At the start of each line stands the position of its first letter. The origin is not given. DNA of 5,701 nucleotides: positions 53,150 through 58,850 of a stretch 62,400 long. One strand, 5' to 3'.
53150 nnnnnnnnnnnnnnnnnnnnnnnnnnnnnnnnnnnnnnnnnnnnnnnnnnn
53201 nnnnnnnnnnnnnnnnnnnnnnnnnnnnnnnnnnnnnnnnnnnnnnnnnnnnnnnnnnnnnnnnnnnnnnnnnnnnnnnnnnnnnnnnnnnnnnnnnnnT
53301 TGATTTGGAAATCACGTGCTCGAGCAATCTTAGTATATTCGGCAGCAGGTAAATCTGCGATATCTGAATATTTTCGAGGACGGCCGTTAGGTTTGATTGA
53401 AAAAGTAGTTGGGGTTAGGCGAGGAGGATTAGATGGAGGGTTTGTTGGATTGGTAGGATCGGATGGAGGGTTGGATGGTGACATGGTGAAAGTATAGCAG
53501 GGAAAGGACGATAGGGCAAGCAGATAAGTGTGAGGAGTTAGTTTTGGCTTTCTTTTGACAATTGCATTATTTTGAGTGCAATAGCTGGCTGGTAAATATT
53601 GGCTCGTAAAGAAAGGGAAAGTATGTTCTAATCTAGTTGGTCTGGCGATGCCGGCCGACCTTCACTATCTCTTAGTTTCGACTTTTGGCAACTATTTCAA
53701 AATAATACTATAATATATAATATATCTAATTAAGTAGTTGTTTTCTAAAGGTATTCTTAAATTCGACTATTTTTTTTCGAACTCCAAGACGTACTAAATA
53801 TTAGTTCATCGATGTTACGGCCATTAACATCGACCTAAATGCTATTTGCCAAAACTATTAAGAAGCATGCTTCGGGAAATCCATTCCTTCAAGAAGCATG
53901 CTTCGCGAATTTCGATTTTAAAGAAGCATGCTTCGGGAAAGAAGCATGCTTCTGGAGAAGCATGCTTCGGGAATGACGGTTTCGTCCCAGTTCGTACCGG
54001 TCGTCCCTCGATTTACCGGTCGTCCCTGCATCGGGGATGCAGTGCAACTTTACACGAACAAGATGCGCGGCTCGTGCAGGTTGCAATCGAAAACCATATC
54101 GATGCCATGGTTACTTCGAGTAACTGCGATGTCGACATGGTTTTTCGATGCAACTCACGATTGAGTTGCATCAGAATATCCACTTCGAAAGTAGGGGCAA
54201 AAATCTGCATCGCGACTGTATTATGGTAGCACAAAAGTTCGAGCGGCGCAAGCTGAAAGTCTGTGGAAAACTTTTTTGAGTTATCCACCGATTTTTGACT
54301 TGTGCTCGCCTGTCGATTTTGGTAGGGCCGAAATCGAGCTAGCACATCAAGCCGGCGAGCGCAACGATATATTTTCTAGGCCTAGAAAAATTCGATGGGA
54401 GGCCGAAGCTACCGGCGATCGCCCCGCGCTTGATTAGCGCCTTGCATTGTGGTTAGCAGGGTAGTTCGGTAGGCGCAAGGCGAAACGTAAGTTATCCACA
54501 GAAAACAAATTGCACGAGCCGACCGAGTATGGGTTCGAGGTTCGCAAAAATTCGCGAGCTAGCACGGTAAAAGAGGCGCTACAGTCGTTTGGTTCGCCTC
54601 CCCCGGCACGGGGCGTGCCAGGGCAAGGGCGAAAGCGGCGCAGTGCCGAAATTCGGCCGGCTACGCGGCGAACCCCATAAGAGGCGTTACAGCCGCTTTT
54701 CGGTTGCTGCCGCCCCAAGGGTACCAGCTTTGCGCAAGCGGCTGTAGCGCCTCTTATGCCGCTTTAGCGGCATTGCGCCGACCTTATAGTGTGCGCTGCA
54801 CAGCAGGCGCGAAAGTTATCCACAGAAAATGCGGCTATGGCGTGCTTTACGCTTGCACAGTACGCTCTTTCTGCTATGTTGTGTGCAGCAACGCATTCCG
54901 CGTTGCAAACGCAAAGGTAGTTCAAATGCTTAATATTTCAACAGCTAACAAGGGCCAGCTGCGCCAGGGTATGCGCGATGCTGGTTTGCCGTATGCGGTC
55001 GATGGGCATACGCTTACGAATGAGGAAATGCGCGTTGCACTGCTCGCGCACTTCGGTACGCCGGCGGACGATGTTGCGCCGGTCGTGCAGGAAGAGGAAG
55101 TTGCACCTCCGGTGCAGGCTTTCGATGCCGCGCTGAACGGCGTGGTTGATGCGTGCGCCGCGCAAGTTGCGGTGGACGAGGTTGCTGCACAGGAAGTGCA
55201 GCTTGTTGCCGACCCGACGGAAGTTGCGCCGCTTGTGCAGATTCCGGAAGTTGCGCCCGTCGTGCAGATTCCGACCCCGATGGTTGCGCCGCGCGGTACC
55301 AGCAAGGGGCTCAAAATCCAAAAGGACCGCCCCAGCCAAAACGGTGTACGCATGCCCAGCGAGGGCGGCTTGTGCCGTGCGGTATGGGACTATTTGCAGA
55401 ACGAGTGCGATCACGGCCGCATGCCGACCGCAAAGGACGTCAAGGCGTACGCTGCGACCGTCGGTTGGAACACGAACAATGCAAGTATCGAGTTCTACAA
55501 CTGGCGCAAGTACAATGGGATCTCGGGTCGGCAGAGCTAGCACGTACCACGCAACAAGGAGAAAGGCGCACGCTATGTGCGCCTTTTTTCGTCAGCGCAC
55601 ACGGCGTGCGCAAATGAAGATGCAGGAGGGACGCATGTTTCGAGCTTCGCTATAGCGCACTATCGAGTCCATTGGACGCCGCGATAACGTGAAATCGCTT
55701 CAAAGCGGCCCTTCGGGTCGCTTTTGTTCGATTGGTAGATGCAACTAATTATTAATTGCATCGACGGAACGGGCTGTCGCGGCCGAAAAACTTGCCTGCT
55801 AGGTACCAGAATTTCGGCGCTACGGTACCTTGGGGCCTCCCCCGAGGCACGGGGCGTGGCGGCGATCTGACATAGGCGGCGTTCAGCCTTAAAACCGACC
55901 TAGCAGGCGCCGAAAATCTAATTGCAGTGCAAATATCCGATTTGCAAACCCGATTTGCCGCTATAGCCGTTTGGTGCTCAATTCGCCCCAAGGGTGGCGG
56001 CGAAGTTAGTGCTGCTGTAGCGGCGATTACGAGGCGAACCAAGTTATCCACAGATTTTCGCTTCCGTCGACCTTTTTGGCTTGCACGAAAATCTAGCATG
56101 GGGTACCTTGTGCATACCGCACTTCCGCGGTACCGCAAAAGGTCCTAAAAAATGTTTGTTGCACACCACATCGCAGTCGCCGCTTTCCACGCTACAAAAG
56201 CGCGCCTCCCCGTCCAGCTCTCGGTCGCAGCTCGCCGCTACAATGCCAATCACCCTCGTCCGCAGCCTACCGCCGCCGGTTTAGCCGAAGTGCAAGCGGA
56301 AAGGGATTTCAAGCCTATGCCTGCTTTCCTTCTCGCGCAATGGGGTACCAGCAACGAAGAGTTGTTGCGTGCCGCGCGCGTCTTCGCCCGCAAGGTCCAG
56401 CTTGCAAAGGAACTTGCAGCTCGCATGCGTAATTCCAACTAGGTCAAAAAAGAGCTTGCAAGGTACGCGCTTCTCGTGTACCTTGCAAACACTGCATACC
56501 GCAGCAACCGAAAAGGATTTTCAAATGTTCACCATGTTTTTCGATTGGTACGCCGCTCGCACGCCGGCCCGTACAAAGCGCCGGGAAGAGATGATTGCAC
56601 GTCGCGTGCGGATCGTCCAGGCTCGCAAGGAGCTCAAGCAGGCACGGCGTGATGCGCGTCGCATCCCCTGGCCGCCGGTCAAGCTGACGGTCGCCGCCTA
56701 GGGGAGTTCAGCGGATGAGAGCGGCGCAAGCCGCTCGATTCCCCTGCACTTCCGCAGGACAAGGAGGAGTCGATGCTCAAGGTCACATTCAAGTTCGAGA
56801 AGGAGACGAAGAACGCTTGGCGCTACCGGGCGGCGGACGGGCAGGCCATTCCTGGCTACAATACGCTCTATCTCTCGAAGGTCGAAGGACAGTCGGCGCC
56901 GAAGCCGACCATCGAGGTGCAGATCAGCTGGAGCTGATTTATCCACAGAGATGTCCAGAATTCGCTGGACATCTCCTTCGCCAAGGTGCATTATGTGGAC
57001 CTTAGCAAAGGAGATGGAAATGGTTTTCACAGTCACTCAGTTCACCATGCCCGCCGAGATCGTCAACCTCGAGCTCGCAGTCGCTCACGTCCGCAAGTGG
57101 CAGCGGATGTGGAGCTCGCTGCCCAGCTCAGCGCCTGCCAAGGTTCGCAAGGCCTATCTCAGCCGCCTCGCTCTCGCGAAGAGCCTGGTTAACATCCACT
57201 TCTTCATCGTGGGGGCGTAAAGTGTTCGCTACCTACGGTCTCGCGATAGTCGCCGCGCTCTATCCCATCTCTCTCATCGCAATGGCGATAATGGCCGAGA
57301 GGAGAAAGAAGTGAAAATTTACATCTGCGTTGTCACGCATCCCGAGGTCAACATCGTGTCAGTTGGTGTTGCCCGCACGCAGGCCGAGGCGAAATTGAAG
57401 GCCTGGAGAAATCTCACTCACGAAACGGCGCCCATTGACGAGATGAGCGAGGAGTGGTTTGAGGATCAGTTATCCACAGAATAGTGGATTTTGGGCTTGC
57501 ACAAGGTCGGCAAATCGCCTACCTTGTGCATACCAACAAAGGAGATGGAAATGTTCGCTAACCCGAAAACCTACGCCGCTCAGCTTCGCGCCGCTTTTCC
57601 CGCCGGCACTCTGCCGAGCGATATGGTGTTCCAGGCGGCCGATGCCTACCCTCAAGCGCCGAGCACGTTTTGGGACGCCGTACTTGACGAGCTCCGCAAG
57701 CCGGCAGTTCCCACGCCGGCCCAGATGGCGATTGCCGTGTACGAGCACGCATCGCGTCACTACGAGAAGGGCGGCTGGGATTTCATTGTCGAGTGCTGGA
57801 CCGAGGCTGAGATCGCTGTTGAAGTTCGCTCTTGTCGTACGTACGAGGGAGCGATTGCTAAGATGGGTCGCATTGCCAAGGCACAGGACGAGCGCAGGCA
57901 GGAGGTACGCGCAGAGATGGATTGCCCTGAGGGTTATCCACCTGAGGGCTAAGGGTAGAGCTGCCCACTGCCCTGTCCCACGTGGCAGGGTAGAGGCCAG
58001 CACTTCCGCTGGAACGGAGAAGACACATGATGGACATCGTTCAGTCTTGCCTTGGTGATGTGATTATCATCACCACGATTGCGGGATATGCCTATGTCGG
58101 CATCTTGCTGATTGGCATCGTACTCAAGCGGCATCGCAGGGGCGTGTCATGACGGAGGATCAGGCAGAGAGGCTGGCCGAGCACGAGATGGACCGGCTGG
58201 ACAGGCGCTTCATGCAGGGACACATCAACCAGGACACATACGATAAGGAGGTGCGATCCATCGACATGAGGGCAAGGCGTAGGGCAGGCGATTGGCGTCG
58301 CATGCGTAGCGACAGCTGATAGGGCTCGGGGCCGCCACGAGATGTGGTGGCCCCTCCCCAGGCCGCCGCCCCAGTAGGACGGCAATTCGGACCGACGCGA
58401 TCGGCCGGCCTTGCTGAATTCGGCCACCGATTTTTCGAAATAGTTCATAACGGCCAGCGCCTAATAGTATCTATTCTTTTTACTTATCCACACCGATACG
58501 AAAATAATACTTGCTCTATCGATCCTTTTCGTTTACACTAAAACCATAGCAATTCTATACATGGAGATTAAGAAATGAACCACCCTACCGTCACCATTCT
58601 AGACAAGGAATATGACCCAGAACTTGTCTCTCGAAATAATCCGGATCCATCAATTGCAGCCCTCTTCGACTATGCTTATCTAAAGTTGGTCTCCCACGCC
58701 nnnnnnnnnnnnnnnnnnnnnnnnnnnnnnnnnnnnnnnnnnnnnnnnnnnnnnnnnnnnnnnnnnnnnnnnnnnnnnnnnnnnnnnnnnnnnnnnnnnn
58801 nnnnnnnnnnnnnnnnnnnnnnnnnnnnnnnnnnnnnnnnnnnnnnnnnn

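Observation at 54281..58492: Eight co-oriented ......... (DnaA-box consensus) elements, phased by helical turns upstream of early promoters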

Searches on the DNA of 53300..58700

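Call 70: search_rna_families(source=window, start=53300, end=58700, threshold=evalue, max_evalue=1)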
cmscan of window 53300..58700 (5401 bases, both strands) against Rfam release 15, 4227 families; matches with E-value up to 1: 3.
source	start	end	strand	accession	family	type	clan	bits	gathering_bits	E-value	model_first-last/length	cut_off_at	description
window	56966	57021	-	RF01014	mir-1306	Gene; miRNA;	-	22.7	70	0.21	1-72/72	no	mir-1306 microRNA precursor family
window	53917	53958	-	RF00103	mir-1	Gene; miRNA;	-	22.7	45.6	0.32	1-79/79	no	mir-1 microRNA precursor family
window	55486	55591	+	RF00506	Thr_leader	Cis-reg; leader;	-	22.2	55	0.77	1-118/118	no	Threonine operon leader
